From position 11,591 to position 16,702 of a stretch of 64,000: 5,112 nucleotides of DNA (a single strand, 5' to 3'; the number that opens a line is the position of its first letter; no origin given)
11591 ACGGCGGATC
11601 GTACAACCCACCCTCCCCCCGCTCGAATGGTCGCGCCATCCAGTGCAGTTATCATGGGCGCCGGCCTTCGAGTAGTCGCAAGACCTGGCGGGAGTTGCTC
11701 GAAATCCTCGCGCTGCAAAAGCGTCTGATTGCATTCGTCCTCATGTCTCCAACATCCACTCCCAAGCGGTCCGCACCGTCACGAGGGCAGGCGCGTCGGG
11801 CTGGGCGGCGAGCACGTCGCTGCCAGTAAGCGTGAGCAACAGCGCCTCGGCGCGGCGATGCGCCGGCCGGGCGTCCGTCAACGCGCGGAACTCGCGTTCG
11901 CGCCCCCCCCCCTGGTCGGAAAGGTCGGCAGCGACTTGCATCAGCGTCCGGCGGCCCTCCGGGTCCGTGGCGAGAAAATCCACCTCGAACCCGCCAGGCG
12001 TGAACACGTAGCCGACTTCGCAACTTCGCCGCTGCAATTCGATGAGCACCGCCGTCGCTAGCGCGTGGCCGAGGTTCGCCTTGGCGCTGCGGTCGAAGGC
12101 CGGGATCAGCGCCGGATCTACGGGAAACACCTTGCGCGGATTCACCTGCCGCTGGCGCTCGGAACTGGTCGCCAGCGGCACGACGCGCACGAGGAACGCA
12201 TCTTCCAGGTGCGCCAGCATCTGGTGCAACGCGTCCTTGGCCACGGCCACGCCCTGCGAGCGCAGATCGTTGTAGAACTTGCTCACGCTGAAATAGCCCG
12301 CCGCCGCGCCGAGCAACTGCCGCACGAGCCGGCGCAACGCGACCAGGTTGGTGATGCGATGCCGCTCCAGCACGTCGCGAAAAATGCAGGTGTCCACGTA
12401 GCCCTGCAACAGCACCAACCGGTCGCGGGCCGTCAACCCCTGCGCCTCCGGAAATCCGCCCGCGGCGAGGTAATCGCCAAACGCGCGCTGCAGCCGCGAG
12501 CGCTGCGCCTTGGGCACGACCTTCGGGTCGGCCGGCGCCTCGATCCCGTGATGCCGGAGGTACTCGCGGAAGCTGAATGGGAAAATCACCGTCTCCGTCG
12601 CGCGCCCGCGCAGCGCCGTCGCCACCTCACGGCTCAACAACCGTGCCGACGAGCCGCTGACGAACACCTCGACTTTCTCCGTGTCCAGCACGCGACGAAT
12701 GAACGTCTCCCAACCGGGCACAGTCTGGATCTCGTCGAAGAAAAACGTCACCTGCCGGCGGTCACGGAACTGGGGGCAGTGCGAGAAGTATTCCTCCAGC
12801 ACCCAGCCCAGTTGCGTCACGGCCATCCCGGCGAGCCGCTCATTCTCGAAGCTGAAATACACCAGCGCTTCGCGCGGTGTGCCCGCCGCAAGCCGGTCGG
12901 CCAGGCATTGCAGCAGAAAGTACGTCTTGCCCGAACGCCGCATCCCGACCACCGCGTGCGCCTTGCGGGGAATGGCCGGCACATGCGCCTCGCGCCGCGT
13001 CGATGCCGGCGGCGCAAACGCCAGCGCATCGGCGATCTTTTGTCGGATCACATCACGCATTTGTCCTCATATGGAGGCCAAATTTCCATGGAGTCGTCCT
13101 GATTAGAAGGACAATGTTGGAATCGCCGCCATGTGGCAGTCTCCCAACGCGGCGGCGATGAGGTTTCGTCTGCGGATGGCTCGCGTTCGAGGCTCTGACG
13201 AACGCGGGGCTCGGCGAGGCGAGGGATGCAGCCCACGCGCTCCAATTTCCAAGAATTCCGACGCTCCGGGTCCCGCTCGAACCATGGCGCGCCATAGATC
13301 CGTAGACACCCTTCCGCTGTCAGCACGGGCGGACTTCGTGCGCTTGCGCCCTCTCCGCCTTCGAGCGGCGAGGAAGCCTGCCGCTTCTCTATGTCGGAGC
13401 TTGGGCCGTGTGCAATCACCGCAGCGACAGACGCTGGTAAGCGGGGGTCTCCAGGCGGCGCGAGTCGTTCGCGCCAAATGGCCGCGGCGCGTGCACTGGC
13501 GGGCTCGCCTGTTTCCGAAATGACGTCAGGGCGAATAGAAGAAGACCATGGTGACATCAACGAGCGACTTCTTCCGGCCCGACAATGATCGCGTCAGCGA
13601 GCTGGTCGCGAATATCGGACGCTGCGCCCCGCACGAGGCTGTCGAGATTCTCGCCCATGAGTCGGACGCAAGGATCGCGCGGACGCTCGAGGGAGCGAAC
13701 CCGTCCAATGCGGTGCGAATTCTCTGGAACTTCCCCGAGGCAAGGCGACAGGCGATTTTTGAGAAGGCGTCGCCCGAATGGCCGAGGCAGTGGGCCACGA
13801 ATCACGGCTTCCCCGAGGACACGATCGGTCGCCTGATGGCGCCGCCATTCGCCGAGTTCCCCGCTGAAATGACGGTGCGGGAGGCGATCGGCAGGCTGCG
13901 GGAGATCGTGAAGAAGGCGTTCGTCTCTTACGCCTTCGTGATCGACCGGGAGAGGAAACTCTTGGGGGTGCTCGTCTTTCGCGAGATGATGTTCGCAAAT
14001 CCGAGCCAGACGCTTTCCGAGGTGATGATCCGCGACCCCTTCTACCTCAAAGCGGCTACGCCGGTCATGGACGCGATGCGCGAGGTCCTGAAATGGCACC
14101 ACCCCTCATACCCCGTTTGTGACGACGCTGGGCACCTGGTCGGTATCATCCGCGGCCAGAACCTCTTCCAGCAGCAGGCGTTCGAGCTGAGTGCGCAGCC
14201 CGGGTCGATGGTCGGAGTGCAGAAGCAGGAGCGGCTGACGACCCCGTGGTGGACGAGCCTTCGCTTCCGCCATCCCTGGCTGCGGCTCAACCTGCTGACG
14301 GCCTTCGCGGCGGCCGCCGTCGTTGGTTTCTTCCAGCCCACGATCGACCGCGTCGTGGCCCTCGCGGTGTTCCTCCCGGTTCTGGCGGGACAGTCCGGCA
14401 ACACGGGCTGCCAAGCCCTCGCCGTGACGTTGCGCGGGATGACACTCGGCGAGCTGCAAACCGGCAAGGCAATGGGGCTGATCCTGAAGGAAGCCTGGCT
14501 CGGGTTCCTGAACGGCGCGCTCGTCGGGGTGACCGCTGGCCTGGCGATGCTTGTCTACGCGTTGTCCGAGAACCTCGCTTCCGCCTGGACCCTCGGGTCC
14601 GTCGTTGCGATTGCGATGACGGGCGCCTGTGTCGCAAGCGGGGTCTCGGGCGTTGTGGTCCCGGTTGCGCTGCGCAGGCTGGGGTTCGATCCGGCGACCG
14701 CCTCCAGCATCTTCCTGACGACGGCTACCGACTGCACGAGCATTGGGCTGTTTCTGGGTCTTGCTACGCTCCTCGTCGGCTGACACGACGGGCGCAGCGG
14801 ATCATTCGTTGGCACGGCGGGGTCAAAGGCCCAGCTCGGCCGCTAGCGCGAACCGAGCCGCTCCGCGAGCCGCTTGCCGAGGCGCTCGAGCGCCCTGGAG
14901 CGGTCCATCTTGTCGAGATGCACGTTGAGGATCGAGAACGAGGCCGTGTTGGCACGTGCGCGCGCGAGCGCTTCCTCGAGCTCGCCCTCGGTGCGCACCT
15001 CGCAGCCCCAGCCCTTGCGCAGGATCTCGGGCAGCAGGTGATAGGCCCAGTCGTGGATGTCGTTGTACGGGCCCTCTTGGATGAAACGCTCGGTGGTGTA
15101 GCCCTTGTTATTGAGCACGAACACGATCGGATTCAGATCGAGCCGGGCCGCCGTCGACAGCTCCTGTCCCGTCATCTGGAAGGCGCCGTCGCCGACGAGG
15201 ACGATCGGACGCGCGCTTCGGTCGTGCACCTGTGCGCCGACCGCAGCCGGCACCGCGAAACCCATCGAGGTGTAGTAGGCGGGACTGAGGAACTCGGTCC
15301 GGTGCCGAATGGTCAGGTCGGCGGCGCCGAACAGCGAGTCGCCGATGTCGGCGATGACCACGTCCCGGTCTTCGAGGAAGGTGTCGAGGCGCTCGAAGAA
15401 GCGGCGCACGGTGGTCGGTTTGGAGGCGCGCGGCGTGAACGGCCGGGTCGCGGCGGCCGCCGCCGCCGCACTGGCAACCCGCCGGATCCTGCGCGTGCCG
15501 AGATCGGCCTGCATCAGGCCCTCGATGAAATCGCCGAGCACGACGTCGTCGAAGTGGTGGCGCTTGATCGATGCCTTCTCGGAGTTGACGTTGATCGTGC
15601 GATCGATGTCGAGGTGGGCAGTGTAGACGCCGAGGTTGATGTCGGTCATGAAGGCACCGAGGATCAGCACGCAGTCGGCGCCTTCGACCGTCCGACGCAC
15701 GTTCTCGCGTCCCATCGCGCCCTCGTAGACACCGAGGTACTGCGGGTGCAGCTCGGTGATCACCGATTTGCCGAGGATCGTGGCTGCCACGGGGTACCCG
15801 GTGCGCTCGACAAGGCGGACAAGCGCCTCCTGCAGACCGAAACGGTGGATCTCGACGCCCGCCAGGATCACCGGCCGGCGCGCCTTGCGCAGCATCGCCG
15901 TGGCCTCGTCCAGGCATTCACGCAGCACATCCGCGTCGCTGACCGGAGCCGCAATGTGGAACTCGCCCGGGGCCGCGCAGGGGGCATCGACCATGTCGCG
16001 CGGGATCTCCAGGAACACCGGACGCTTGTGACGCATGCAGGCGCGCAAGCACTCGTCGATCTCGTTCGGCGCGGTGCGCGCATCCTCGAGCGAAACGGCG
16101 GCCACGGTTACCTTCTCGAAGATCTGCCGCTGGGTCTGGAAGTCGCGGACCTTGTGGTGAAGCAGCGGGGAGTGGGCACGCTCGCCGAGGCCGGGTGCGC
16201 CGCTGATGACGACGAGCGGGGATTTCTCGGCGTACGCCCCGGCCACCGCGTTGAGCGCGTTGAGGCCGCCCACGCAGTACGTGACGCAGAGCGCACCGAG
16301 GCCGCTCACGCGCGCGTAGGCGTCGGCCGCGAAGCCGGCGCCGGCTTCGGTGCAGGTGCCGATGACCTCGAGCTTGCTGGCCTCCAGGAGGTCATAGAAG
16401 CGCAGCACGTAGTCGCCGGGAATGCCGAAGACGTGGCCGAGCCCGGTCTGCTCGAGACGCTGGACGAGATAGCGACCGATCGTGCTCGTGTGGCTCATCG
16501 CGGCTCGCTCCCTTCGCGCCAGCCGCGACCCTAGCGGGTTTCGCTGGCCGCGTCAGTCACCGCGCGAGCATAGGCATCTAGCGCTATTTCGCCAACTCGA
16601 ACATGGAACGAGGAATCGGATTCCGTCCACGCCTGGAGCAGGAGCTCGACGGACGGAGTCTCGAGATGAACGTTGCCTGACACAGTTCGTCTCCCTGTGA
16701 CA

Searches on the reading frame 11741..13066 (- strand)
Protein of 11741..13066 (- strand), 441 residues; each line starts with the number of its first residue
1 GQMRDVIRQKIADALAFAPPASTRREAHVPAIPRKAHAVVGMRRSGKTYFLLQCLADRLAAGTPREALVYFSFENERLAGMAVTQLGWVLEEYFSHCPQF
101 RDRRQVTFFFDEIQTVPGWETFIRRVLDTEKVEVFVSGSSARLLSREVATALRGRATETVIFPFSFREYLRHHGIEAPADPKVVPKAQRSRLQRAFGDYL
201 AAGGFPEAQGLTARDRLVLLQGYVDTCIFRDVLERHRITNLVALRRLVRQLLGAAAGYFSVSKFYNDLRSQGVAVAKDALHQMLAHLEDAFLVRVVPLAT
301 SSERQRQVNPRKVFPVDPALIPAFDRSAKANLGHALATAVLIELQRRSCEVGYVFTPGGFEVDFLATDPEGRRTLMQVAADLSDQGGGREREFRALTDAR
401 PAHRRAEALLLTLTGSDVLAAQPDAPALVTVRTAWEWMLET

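Call 45: search_protein_families(library=pfam, proteins=[window:11741-13066:-], max_evalue=0.0001)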
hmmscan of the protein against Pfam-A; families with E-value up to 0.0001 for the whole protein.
window:11741-13066:- (441 aa): 2 families
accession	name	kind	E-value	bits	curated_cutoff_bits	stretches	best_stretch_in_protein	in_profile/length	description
PF13173.12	AAA_14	-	1.5e-32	112.7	27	1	34-170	2-129/129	AAA domain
PF13635.12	DUF4143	-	1.6e-11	44.6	28.1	1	230-379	2-158/160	Domain of unknown function (DUF4143)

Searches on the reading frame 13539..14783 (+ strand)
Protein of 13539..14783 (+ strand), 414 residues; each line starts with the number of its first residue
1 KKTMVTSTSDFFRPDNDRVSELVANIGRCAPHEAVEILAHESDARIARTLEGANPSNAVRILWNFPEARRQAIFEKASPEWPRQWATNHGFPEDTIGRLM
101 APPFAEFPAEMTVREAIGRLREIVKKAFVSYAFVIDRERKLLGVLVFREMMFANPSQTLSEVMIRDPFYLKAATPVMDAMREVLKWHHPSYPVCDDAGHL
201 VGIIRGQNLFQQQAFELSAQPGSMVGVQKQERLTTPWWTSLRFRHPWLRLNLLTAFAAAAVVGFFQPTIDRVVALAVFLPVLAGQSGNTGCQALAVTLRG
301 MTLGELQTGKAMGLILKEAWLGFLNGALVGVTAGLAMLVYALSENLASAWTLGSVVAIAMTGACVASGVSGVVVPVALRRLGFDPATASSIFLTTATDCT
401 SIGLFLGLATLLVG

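Call 45: search_protein_families(library=pfam, proteins=[window:13539-14783:+], max_evalue=0.0001)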
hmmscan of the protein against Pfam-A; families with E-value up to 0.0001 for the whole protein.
window:13539-14783:+ (414 aa): 2 families
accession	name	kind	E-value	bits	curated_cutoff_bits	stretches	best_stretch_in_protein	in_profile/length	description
PF01769.21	MgtE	-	1.9e-25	90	27.6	1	279-408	1-125/125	Divalent cation transporter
PF00571.33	CBS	-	1.1e-14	54.9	24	1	160-205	2-47/57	CBS domain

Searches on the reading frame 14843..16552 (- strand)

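Call 45: search_protein_families(library=pfam, proteins=[window:14843-16552:-], max_evalue=0.0001)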
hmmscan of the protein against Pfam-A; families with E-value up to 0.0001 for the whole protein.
window:14843-16552:- (569 aa): 3 families
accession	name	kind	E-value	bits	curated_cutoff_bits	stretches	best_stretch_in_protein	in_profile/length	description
PF02776.23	TPP_enzyme_N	-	1.4e-29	102.7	26.8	1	24-126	2-106/119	Thiamine pyrophosphate enzyme, N-terminal TPP binding domain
PF00205.28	TPP_enzyme_M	-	6.5e-28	97.6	30.4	1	215-342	2-130/137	Thiamine pyrophosphate enzyme, central domain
PF02775.26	TPP_enzyme_C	-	1.9e-26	93.1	21.9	1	402-542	1-149/151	Thiamine pyrophosphate enzyme, C-terminal TPP binding domain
